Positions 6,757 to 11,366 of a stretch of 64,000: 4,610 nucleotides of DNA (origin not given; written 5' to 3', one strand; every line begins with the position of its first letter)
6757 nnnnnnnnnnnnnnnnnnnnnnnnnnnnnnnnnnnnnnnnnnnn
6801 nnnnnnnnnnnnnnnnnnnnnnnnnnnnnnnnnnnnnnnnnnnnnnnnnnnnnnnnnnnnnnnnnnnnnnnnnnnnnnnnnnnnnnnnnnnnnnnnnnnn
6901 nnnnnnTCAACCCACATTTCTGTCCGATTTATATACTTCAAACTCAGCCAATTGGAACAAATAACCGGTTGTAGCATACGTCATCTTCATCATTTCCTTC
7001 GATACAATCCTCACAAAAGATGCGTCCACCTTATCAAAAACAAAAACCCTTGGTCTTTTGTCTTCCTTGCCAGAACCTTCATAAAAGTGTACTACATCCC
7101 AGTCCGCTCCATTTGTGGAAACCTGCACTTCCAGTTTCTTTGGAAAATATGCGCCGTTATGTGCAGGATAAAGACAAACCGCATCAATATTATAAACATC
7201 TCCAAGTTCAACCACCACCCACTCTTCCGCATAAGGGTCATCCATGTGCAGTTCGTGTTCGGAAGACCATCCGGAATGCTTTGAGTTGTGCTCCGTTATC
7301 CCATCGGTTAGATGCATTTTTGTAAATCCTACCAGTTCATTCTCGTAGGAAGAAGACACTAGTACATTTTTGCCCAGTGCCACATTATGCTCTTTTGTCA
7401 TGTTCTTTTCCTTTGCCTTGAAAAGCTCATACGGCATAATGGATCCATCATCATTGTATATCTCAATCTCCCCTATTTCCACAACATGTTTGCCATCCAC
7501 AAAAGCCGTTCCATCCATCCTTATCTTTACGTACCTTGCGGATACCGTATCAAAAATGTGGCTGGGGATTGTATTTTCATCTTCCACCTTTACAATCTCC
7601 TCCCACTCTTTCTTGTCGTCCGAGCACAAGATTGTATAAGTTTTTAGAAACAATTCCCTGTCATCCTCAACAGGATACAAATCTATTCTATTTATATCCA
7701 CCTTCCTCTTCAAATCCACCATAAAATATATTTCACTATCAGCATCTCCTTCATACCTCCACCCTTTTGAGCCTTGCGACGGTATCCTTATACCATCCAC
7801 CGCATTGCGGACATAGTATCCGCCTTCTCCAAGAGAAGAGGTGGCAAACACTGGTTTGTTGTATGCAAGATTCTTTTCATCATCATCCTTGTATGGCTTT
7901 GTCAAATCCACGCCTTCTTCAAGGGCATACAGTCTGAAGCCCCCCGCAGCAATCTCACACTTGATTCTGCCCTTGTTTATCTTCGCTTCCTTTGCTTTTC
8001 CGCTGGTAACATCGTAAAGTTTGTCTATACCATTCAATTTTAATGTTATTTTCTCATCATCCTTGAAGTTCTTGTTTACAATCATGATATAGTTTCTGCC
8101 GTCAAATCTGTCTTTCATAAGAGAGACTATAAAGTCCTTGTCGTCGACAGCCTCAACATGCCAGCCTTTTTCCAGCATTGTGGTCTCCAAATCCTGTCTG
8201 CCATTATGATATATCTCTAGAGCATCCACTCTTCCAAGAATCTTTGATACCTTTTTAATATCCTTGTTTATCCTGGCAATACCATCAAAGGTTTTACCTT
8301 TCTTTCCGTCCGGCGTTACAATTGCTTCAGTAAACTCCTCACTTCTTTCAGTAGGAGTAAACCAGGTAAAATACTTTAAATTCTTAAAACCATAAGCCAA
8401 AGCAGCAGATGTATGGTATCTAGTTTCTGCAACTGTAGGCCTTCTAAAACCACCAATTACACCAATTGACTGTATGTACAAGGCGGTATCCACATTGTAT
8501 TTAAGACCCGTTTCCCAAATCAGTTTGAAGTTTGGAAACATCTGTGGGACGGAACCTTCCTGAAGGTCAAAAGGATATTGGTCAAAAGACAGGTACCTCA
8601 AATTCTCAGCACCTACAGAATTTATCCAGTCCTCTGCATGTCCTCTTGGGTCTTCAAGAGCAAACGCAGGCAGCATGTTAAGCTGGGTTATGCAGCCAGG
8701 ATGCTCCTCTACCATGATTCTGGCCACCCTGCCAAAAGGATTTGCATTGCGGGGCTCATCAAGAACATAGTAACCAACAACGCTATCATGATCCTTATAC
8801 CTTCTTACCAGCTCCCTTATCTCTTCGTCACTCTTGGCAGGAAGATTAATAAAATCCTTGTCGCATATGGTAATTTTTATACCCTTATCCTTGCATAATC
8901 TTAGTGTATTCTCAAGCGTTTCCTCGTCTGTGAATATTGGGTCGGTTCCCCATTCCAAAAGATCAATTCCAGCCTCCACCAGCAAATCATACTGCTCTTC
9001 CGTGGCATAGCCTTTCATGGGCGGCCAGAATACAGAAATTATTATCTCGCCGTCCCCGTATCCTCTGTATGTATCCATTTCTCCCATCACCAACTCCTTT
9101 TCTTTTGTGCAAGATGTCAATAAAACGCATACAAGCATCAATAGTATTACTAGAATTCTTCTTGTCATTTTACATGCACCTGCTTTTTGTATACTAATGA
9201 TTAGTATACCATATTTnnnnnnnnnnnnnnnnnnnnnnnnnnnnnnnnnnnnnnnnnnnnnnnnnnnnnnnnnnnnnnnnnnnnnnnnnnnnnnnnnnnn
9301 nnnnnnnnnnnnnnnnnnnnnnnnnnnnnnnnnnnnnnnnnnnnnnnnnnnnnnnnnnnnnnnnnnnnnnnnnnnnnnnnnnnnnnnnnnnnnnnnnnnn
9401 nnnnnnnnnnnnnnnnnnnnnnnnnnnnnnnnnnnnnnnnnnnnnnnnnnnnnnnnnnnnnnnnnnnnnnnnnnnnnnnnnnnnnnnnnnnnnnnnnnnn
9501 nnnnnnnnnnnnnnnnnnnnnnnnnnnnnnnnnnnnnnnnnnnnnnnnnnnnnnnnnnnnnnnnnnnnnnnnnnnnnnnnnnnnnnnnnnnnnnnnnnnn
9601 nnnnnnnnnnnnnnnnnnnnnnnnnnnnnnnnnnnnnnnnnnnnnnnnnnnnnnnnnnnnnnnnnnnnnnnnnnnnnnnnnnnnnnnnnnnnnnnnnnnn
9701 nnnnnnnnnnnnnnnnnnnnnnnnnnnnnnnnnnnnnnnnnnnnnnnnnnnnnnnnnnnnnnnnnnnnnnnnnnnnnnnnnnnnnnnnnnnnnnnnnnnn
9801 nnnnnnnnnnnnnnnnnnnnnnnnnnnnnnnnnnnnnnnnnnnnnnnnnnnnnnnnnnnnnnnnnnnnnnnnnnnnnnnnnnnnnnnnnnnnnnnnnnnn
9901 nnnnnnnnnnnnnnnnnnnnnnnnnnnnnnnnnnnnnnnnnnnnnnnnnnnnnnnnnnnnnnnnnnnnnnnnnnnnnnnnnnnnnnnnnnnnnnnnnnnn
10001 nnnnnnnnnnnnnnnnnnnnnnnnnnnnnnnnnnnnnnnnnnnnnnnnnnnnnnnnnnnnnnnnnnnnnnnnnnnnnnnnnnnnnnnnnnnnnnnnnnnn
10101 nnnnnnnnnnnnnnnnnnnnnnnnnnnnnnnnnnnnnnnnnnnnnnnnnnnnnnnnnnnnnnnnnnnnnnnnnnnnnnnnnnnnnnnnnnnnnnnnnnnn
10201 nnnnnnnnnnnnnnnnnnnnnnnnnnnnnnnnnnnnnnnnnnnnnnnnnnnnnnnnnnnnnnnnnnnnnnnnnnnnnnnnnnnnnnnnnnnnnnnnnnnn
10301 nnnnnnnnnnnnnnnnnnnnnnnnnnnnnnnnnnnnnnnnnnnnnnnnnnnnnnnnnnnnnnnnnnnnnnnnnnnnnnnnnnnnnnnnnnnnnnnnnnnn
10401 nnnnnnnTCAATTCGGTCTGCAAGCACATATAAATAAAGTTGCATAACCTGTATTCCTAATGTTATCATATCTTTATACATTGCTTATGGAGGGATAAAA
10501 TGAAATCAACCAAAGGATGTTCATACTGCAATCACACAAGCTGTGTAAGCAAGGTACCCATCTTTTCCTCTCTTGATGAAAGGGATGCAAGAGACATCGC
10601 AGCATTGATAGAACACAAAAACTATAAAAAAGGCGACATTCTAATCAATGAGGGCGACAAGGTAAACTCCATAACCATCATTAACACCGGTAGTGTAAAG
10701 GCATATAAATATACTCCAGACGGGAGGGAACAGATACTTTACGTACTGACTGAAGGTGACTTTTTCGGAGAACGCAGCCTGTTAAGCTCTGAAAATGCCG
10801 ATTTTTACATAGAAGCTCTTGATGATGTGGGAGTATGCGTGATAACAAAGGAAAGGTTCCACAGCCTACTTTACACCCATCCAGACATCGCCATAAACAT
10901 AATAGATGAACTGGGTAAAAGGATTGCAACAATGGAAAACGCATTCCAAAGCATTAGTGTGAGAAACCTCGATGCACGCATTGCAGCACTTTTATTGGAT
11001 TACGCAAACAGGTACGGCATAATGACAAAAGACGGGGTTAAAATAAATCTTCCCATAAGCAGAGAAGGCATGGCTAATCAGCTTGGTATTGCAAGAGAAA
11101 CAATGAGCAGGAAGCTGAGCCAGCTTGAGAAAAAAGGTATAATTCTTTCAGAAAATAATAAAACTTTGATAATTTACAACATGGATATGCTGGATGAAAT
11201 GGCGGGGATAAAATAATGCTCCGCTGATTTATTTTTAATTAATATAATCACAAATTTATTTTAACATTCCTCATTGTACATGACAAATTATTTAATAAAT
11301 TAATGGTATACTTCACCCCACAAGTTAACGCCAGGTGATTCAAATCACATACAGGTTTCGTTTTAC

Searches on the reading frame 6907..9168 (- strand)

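Call 12: search_protein_families(library=pfam, proteins=[window:6907-9168:-], max_evalue=0.001)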
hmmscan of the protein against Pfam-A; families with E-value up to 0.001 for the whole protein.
window:6907-9168:- (753 aa): 4 families
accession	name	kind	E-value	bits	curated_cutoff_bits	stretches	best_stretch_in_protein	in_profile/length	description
PF00754.31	F5_F8_type_C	-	8.6e-30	103.9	28.2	2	616-725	13-114/127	F5/8 type C domain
PF22633.2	F5_F8_type_C_2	-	6.7e-25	88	27.8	2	620-721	2-91/91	NedA-like, galactose-binding domain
PF07738.19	Sad1_UNC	-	7.3e-05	23.2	22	0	477-529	26-83/132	Sad1 / UNC-like C-terminal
PF02449.21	Glyco_hydro_42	-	0.00041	20.2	21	0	248-306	316-375/376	Beta-galactosidase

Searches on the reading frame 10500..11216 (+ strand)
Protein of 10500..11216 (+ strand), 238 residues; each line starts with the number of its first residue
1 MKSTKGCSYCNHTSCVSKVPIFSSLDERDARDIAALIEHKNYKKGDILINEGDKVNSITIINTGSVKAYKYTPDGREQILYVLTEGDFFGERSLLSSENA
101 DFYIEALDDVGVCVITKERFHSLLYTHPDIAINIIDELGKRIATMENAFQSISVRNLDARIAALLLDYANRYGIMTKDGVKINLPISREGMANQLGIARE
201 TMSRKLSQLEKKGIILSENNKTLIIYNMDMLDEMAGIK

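Call 12: search_protein_families(library=pfam, proteins=[window:10500-11216:+], max_evalue=0.001)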
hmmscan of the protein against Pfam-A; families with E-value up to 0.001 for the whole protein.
window:10500-11216:+ (238 aa): 4 families
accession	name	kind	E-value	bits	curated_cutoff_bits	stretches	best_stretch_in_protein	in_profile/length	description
PF00027.35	cNMP_binding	-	3.4e-24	85.1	27.5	1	40-124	2-86/89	Cyclic nucleotide-binding domain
PF13545.12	HTH_Crp_2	-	1.1e-16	61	27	1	159-233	1-69/70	Crp-like helix-turn-helix domain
PF00325.26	Crp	-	1.4e-06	28.3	21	1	184-215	1-32/32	Bacterial regulatory proteins, crp family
PF25213.1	HVO_A0261_N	-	0.00065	20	35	0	185-217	24-56/86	HVO_A0261 N-terminal domain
